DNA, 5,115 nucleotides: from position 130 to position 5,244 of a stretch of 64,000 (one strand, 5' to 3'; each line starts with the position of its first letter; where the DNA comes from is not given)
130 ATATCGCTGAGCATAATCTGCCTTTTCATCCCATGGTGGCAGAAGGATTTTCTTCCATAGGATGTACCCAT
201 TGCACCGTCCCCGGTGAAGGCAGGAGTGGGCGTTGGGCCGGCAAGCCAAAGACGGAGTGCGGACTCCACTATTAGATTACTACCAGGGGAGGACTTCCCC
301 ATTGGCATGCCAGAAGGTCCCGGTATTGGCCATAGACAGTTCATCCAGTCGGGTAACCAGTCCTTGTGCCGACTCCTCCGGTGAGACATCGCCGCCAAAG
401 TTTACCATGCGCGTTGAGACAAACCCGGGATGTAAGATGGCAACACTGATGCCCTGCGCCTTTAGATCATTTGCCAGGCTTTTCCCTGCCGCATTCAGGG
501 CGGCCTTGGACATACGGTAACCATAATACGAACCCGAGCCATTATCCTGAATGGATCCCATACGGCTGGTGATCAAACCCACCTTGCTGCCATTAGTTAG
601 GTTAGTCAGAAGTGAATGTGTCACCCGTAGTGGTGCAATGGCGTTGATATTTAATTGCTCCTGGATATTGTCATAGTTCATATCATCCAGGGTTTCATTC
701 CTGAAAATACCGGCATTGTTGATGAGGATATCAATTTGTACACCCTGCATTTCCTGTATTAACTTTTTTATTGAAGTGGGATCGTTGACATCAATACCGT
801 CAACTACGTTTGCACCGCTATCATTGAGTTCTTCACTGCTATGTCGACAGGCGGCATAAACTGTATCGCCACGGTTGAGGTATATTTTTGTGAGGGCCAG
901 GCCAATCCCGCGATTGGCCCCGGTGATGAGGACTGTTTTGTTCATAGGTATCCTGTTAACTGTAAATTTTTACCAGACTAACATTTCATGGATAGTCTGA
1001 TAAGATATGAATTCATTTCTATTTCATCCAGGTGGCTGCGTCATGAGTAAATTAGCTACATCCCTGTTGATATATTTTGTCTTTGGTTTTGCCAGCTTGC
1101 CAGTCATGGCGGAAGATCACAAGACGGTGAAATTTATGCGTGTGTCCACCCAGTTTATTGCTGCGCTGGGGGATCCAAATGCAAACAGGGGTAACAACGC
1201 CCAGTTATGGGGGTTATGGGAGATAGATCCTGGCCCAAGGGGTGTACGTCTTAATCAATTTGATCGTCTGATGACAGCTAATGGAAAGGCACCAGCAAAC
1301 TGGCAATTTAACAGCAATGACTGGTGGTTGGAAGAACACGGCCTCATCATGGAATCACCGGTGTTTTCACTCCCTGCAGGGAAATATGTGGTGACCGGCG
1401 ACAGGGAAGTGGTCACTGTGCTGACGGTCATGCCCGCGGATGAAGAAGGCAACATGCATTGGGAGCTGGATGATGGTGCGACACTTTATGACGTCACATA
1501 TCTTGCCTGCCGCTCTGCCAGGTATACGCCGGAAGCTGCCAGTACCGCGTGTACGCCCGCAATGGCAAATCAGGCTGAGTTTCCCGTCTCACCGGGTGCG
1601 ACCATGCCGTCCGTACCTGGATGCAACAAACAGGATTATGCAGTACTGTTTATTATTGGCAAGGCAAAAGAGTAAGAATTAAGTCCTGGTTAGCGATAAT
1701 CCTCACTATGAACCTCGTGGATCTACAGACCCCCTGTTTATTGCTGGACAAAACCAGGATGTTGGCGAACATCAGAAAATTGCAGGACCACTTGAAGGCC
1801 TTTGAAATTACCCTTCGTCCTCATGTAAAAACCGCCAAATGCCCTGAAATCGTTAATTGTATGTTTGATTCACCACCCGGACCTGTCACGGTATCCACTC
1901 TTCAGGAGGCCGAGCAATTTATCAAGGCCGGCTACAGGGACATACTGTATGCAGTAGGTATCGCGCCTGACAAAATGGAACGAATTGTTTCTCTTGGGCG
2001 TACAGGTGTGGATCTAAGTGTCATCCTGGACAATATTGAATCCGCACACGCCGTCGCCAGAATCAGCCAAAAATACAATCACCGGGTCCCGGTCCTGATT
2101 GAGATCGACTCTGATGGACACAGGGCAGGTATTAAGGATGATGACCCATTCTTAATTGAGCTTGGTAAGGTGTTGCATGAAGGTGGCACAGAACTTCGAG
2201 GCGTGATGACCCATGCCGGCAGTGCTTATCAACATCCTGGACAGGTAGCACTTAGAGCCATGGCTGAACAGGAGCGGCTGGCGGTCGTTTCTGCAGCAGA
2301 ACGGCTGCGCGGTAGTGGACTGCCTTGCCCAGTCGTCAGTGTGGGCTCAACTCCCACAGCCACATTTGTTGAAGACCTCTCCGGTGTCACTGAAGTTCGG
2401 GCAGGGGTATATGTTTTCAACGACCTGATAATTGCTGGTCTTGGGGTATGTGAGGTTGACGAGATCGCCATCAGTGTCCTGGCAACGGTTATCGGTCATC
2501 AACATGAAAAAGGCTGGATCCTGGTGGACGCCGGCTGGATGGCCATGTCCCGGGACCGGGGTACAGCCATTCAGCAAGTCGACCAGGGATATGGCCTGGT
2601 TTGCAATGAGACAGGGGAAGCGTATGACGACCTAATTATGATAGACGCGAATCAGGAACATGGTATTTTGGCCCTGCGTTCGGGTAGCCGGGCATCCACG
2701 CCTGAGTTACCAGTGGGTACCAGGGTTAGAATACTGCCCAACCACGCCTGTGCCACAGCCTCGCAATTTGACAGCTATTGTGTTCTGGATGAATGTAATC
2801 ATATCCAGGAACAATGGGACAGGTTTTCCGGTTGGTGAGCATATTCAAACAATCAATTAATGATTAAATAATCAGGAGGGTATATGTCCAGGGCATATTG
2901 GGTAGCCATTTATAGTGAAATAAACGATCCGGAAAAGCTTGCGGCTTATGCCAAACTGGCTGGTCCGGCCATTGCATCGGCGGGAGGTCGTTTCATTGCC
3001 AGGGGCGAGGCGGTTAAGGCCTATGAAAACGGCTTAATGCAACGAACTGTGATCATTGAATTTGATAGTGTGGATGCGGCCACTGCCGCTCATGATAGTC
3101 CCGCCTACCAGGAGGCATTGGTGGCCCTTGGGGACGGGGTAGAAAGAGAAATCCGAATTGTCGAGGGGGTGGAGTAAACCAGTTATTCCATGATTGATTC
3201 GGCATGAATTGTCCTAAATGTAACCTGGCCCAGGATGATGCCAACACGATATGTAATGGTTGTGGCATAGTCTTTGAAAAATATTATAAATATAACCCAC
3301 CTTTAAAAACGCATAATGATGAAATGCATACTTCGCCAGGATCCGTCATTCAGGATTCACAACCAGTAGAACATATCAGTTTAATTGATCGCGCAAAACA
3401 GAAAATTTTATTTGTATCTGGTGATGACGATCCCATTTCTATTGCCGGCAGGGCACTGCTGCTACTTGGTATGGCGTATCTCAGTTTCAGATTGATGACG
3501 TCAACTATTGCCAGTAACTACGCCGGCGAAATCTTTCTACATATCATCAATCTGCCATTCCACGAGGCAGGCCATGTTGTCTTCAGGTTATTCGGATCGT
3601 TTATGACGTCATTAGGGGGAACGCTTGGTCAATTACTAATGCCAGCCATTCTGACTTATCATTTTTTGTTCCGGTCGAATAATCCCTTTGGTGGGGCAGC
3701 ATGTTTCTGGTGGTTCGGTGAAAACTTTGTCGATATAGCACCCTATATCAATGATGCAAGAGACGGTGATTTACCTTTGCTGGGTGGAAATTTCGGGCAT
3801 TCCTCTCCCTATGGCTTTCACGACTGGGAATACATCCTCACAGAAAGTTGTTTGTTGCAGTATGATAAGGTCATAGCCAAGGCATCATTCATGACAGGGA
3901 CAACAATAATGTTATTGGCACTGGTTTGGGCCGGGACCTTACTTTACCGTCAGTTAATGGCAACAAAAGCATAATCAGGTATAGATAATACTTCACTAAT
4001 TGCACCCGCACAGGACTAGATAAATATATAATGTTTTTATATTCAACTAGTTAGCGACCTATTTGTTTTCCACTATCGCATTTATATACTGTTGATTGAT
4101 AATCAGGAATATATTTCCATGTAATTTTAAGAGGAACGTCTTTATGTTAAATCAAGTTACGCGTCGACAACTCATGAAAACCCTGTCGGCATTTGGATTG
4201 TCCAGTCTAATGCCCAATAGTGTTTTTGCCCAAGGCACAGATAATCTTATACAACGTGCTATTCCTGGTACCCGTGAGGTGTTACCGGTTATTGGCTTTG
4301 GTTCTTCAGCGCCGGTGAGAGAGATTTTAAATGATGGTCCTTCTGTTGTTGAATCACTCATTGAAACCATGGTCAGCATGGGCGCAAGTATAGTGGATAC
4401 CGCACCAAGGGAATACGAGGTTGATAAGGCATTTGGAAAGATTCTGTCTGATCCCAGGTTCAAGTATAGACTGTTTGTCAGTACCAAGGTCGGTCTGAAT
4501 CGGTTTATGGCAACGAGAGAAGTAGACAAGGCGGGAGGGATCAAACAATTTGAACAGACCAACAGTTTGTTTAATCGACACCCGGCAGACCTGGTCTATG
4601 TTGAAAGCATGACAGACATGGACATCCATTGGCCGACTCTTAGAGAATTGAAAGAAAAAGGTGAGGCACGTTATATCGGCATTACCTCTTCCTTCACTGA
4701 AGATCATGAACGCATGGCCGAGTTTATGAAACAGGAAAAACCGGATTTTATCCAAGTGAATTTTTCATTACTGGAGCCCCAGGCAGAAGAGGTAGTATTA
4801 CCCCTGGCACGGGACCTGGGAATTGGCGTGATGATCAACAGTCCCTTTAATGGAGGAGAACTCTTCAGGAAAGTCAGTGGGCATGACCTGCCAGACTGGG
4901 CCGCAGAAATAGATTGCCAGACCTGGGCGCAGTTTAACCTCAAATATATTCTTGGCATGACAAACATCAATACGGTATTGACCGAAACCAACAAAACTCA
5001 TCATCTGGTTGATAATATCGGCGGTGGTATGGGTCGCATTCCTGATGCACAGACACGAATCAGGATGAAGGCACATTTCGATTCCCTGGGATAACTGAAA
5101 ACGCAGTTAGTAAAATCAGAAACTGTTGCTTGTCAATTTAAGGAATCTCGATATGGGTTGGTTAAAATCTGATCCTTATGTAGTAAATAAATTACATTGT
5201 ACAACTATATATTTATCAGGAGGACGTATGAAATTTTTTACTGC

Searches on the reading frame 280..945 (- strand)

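Call 58: search_protein_families(library=pfam, proteins=[window:280-945:-], max_evalue=0.00001)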
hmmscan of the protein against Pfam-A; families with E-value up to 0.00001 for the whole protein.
window:280-945:- (221 aa): 3 families
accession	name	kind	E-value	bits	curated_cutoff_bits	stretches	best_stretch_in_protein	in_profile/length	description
PF00106.31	adh_short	-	2.3e-28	99.5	26.6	1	3-182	1-188/195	short chain dehydrogenase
PF13561.12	adh_short_C2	-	3.4e-22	79.6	27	1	9-182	1-182/236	Enoyl-(Acyl carrier protein) reductase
PF08659.16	KR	-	1.6e-06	28.6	22.6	1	4-169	2-171/180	KR domain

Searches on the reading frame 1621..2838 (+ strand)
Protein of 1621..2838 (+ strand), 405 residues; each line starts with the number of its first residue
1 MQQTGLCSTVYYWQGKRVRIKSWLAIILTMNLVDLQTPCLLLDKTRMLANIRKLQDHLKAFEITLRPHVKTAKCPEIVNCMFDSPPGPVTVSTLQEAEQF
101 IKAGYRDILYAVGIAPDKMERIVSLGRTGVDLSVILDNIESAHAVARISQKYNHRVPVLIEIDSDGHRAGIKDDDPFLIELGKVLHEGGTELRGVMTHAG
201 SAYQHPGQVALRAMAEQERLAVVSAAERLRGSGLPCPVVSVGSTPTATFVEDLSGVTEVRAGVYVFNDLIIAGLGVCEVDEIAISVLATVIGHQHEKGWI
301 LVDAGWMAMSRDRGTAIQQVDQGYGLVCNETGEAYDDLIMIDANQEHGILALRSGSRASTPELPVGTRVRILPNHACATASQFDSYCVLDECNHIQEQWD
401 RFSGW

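Call 58: search_protein_families(library=pfam, proteins=[window:1621-2838:+], max_evalue=0.00001)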
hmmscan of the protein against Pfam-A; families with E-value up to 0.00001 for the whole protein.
window:1621-2838:+ (405 aa): 2 families
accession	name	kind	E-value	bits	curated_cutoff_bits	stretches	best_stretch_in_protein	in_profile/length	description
PF01168.26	Ala_racemase_N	-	1.4e-25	90.8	24.1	1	43-266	2-216/220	Alanine racemase, N-terminal domain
PF14031.13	D-ser_dehydrat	-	7.3e-25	87.9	22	1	283-388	1-96/97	Putative serine dehydratase domain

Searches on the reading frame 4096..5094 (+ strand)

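Call 58: search_protein_families(library=pfam, proteins=[window:4096-5094:+], max_evalue=0.00001)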
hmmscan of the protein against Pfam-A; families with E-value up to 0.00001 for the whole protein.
window:4096-5094:+ (332 aa): 1 family
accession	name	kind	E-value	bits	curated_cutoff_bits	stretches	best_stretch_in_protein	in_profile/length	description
PF00248.27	Aldo_ket_red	-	1.5e-20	73.9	24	1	86-308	22-271/291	Aldo/keto reductase family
